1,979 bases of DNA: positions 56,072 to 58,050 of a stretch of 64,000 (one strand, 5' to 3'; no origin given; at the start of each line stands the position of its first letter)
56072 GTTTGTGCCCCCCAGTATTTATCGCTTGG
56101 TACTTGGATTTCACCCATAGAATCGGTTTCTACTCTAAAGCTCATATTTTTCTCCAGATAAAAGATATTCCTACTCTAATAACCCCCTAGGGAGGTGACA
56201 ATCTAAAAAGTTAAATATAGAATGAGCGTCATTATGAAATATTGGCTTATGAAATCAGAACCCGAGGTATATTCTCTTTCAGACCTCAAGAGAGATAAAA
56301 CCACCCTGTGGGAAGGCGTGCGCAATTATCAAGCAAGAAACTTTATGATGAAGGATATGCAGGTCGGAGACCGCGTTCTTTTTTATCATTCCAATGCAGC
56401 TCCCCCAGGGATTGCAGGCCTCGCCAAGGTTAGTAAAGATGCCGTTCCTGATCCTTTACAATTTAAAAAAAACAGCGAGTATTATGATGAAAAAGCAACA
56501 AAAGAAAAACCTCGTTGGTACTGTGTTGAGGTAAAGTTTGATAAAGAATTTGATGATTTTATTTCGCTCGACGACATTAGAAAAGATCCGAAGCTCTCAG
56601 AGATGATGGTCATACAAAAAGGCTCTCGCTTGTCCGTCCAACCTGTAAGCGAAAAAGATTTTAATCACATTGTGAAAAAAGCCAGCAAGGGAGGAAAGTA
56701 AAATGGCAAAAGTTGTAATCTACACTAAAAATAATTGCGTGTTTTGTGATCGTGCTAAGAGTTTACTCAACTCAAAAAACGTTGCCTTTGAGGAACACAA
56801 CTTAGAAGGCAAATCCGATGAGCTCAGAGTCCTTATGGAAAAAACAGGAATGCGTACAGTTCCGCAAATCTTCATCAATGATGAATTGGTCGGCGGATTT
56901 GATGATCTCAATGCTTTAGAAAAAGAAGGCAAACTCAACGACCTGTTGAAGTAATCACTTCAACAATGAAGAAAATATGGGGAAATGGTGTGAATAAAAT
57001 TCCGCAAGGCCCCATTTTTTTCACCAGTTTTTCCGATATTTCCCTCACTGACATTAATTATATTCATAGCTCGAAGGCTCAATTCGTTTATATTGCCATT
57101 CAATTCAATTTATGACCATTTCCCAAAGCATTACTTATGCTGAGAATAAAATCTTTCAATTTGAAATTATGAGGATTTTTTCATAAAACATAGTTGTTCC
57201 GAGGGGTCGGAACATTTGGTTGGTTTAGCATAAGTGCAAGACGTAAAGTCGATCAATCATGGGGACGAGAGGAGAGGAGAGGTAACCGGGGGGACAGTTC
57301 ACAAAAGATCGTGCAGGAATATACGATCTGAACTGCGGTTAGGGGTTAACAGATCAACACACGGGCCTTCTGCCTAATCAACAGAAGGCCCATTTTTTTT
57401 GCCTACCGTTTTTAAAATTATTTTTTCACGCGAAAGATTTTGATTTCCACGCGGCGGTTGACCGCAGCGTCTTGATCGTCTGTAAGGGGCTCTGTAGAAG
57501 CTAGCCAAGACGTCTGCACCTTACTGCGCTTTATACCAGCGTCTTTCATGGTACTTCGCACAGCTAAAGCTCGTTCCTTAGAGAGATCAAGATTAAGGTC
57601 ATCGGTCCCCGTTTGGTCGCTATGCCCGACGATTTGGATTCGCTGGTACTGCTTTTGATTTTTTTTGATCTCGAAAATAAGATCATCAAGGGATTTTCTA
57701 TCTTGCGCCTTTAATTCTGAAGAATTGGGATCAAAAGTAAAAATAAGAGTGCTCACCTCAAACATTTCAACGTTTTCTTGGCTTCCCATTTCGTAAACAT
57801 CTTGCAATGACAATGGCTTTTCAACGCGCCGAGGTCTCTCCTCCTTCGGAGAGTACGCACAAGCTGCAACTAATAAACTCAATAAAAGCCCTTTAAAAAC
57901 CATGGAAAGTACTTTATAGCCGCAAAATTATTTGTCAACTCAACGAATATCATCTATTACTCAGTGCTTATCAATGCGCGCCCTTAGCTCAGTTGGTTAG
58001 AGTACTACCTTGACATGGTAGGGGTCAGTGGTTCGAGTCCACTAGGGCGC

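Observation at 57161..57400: Unannotated ~200-nt structured RNA rich in GGA motifs: candidate CsrA/Rsm-type sponge or novel sRNA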

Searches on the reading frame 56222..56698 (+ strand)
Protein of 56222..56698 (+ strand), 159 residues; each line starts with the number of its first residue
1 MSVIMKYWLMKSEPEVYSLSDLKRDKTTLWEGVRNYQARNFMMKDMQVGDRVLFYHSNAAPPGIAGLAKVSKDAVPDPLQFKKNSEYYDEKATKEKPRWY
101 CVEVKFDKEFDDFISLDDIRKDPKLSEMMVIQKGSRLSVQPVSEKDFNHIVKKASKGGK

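Call 9: find_related_loci(query=window:56222-56698:+, collection=genome_contigs, flank=4000)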
Query window:56222-56698:+ (159 aa) in genome_contigs; peptide patterns used: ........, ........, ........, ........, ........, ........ (x = any residue, [..] = any of these).
274 stretches matched a pattern; 228 encode a relative of the query (tblastn E <= 1e-3); the best 80 are kept; 80 distinct loci.
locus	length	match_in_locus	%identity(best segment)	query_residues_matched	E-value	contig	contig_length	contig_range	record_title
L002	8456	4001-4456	70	4-158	2e-70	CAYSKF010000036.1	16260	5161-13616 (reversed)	MAG TPA_asm: uncultured Bdellovibrio sp. isolate SRP220891_co1_346 genome assembly, contig: NODE_6782_length_16260_cov_1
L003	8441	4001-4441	67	7-153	1e-70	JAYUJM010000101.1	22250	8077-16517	MAG: Pseudobdellovibrionaceae bacterium isolate GFS_8995 GFS_8995_100, whole genome shotgun sequence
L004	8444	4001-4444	72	5-153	1e-69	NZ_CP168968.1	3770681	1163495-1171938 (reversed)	Bdellovibrio bacteriovorus strain Bd5 chromosome, complete genome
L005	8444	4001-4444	72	5-153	3e-69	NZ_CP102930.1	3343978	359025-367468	Bdellovibrio bacteriovorus strain kdesi chromosome, complete genome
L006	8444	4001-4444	69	5-152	4e-69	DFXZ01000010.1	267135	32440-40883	MAG TPA_asm: Bdellovibrio sp. UBA4095 UBA4095_contig_1463, whole genome shotgun sequence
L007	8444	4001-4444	70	5-152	7e-69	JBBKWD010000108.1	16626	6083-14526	MAG: Bdellovibrio sp. isolate metabat_bins.319 k119_2063214, whole genome shotgun sequence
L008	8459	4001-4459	66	6-158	2e-68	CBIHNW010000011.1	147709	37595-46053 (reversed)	MAG TPA_asm: uncultured Bdellovibrio sp. isolate SRR18156208_concoct_28 genome assembly, contig: ERZ27336868.127, whole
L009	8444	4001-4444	70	5-153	5e-68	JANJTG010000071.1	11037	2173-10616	MAG: Bdellovibrio sp. isolate RX1_metabat.bin.37 RX1_k141_195291, whole genome shotgun sequence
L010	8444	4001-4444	70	5-153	4e-68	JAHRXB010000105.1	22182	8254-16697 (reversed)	MAG: Bdellovibrio sp. isolate DR_7_2.37 k141_182197, whole genome shotgun sequence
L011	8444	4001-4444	65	5-152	8e-68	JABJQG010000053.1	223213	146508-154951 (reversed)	MAG: Bdellovibrionaceae bacterium isolate SI075_bin85 k141_1006266, whole genome shotgun sequence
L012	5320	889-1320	67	7-150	6e-67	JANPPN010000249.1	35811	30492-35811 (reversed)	MAG: Bdellovibrio sp. isolate VAR_83_metabat_302 VAR_83_k141_5761692, whole genome shotgun sequence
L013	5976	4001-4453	66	2-153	6e-67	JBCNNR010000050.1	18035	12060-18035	MAG: Bdellovibrio sp. isolate SMAGNO106 Contig50, whole genome shotgun sequence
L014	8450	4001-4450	67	3-153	1e-66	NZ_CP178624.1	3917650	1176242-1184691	Bdellovibrio sp. HCB185ZH chromosome, complete genome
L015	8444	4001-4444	66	5-152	1e-66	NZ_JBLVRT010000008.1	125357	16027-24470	Bdellovibrio bacteriovorus strain YOA24 scaffold_7, whole genome shotgun sequence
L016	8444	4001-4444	70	5-153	8e-67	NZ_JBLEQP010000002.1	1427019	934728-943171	Bdellovibrio sp. HCB2-146 2, whole genome shotgun sequence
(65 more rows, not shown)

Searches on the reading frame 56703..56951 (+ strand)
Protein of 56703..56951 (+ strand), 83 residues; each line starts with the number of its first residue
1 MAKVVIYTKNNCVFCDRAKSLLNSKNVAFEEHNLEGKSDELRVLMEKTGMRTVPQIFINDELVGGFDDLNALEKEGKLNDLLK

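Call 15: list_cluster_members(proteins=[P0001, window:56703-56951:+, window:56222-56698:+])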
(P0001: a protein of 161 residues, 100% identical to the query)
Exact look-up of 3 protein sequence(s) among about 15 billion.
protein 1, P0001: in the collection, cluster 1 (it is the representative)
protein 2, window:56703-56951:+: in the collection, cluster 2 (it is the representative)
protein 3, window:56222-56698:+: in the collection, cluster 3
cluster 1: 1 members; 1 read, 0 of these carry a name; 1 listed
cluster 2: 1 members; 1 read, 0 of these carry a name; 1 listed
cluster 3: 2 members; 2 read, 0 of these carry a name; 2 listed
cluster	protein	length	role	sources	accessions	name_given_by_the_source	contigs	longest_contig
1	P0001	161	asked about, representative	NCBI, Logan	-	-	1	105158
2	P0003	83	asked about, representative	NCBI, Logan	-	-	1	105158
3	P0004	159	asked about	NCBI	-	-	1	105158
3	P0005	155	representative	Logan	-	-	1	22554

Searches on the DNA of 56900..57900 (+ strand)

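Call 4: search_rna_families(source=window, start=56900, end=57480, threshold=evalue, max_evalue=10, show_alignments=4)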
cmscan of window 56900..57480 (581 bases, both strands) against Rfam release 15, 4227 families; matches with E-value up to 10: 8.
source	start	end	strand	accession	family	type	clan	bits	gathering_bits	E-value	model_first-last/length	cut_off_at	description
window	57133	57155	+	RF01113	BMV3_UPD-PK3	Cis-reg;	-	17.9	36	6.8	1-23/23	no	Pseudoknot of upstream pseudoknot domain (UPD) of the 3'UTR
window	56960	57054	+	RF03714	MIR774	Gene; miRNA;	-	16.6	80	3.1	1-98/98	no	MIR774 microRNA precursor family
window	57356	57468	-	RF04184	BTnc060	Gene; sRNA;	-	16.5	228.9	5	1-213/213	no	Bacteroides sRNA BTnc060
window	57359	57425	-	RF01459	rliE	Gene; sRNA;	-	16.2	90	3.9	114-182/222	no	Listeria sRNA rliE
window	56947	57066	-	RF04171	MIR1509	Gene; miRNA;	-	15.7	87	4.7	1-121/121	no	MIR1509 microRNA precursor family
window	57107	57167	+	RF00278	SNORD50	Gene; snRNA; snoRNA; CD-box;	-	15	42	5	1-72/72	no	Small nucleolar RNA SNORD50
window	57383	57402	+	RF00489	ctRNA_p42d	Gene; antisense;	-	14.2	50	6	1-46/46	no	ctRNA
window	57176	57269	-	RF01886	HSR-omega_2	Gene; lncRNA;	-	11.9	55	9.7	1-87/87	no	Heat shock gene hsromega conserved region 2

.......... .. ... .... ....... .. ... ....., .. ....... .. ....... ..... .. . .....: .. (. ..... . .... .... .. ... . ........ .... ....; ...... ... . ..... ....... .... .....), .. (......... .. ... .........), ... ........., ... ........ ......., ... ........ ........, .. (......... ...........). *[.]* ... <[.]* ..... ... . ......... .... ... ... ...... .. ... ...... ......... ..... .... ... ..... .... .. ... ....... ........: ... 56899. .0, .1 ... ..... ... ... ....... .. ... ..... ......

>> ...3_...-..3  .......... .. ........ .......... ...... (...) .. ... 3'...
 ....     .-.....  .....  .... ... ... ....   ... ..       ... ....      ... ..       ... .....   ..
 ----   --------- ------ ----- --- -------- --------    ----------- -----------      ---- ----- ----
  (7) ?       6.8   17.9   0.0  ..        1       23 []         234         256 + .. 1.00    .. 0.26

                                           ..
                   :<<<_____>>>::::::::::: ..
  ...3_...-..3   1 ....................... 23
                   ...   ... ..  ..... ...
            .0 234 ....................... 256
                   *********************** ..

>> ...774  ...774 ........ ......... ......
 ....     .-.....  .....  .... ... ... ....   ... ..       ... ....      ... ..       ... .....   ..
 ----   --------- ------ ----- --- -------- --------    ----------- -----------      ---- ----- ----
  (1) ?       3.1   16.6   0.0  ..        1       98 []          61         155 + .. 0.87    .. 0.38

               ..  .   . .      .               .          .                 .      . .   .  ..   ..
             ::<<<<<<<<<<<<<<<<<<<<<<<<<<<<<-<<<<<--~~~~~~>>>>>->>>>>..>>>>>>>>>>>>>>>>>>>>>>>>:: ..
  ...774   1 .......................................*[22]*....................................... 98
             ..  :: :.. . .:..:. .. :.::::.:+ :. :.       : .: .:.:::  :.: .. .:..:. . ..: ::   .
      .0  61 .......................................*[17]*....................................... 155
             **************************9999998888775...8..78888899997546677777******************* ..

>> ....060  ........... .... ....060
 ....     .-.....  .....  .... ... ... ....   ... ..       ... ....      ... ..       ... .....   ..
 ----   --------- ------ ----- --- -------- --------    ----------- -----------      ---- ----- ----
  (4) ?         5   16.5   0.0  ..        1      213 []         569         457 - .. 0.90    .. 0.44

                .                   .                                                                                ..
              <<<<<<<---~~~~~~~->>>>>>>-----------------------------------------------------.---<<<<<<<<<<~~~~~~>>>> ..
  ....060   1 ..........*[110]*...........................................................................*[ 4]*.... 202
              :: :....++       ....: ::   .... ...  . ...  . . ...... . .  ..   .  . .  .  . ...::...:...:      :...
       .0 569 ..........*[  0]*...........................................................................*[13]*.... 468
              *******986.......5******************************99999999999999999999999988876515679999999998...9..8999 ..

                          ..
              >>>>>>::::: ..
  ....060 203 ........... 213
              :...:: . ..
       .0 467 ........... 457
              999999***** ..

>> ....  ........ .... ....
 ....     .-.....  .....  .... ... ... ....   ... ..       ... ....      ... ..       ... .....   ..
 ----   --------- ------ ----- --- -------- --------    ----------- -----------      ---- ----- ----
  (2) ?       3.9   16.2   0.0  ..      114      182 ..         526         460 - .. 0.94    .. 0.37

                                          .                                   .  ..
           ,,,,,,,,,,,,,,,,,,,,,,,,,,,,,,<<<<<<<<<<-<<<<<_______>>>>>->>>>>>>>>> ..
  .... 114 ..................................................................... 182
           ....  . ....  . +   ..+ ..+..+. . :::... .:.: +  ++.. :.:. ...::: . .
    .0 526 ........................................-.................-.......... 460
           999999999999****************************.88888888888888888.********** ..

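Call 54: build_rna_model(alignment_id=A3, structure=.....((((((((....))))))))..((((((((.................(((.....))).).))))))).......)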
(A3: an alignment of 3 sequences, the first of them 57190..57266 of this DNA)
Model R1 built from alignment A3 (3 sequences, 80 columns); structure: as given.
model positions 77; base pairs 19; branch points 1; effective number of sequences 1.56; information 0.735 bits per position. Calibrated on 0.2 Mb of random sequence (short: E-values are rough).
structure used (alignment columns):
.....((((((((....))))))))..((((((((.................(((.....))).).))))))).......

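Call 55: search_with_rna_model(model_id=R1, sources=[window, L002, L003, L004, L005, L006, L007, L008, L009, L010, L011, L012, L013, L014, L015, L016, L017, L018, L019, L020, L021, L022, L023, L024, L025, L026, L027, L028, L029, L030, L031, L032, L033, L034, L035, L036, L037, L038, L039, L040, L041, L043, L044, L051, L053, L068, L071, L082, L083, L084, L085, L086, L087, L088, L089, L090, L091, L097], max_evalue=10, show_alignments=0)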
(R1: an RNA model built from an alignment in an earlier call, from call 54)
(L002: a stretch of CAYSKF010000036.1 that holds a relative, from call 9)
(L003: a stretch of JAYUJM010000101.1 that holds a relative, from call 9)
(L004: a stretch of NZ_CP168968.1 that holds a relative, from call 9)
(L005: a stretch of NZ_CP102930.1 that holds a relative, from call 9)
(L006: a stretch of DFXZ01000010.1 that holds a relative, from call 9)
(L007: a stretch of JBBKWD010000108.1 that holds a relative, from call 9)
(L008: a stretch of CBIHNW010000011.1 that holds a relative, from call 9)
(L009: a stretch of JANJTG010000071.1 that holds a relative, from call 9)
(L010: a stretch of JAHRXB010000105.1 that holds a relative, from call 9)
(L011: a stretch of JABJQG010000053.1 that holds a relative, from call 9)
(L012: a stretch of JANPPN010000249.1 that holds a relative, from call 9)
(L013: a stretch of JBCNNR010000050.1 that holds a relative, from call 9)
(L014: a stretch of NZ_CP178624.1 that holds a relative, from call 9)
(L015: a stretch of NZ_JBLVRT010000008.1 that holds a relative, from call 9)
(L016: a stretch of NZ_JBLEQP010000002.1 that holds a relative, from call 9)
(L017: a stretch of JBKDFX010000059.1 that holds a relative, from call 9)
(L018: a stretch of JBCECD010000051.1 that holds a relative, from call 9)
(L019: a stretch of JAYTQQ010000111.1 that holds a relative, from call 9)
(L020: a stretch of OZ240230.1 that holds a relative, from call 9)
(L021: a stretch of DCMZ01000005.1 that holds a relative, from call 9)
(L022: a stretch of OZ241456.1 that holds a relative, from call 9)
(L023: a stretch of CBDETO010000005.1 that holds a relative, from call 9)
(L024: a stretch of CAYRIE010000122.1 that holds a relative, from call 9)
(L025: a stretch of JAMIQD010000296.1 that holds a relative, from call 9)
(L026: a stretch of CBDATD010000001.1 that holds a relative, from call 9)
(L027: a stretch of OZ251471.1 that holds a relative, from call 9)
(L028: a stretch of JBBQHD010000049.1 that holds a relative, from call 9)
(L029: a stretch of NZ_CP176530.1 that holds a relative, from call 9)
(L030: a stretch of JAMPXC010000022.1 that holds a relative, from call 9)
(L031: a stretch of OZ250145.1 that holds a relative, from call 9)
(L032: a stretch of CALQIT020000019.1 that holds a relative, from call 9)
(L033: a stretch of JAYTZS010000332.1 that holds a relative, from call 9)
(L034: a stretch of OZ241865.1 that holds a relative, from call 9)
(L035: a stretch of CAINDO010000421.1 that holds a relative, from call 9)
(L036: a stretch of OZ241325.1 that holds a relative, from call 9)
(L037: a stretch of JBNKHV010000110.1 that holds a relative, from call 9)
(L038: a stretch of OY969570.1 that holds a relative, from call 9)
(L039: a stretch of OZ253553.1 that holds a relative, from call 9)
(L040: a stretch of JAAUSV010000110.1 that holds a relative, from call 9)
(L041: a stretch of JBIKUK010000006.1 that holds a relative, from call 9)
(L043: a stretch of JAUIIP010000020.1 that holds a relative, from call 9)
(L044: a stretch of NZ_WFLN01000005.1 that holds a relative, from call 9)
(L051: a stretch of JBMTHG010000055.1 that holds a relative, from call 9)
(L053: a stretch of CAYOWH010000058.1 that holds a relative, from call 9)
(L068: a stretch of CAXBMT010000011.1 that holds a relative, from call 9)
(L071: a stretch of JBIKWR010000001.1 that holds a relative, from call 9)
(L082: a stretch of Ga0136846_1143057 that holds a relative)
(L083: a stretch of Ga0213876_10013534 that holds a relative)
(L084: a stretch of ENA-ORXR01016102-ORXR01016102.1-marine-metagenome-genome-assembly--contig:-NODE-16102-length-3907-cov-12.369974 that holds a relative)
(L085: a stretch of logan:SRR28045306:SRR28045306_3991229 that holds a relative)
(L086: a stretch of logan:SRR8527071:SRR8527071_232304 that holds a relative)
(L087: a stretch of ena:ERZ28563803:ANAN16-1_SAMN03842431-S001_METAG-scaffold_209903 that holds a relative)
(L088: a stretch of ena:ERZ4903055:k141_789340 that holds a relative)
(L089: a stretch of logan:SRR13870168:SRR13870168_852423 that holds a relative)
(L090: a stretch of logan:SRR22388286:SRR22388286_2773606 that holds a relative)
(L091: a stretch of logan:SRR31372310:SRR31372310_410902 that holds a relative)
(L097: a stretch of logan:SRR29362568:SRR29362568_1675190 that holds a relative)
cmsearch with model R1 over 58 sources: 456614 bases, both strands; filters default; matches with E-value up to 10: 11.
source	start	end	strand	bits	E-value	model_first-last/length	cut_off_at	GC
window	57190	57266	+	102.2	2.4e-25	1-77/77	no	0.45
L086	638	713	+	93.5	5.8e-23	1-77/77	no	0.5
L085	4512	4590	+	81.5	1.2e-19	1-77/77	no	0.47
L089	971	1009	+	39.3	5e-08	1-40/77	3'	0.49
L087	701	740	+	25.3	0.00035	1-77/77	no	0.5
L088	688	707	+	22.8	0.0018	6-25/77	no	0.6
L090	948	965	+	19.6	0.013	7-24/77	no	0.67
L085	4498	4541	-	14.6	0.33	1-77/77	no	0.43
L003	4861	4916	+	12.6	1.1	1-77/77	no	0.38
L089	957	1000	-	12.2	1.5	1-77/77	no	0.43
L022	2107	2198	-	12.1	1.6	1-77/77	no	0.35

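Call 61: search_rna_families(sources=[L085, L086], threshold=evalue, max_evalue=1)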
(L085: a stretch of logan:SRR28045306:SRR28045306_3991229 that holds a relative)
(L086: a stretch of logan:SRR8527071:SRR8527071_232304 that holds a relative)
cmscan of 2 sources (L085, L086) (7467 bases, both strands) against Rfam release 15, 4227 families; matches with E-value up to 1: 6.
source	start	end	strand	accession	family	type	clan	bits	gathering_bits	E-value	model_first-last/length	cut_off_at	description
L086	1405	1478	+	RF00005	tRNA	Gene; tRNA;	CL00001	65.3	29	7.1e-13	1-71/71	no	tRNA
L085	5301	5374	+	RF00005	tRNA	Gene; tRNA;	CL00001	63.1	29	2.9e-12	1-71/71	no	tRNA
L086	1443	1593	-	RF02194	HPnc0260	Gene; antisense;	-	46.4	59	0.0052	1-156/156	no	Bacterial antisense RNA HPnc0260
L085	5339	5377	-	RF02194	HPnc0260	Gene; antisense;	-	45.3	59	0.0083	118-156/156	5'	Bacterial antisense RNA HPnc0260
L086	1405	1479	-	RF04354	Plastid-ycf2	Cis-reg;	-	33.2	65.7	0.00056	1-75/75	no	Plastid-ycf2 5UTR RNA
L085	5301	5375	-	RF04354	Plastid-ycf2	Cis-reg;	-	27.4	65.7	0.021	1-75/75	no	Plastid-ycf2 5UTR RNA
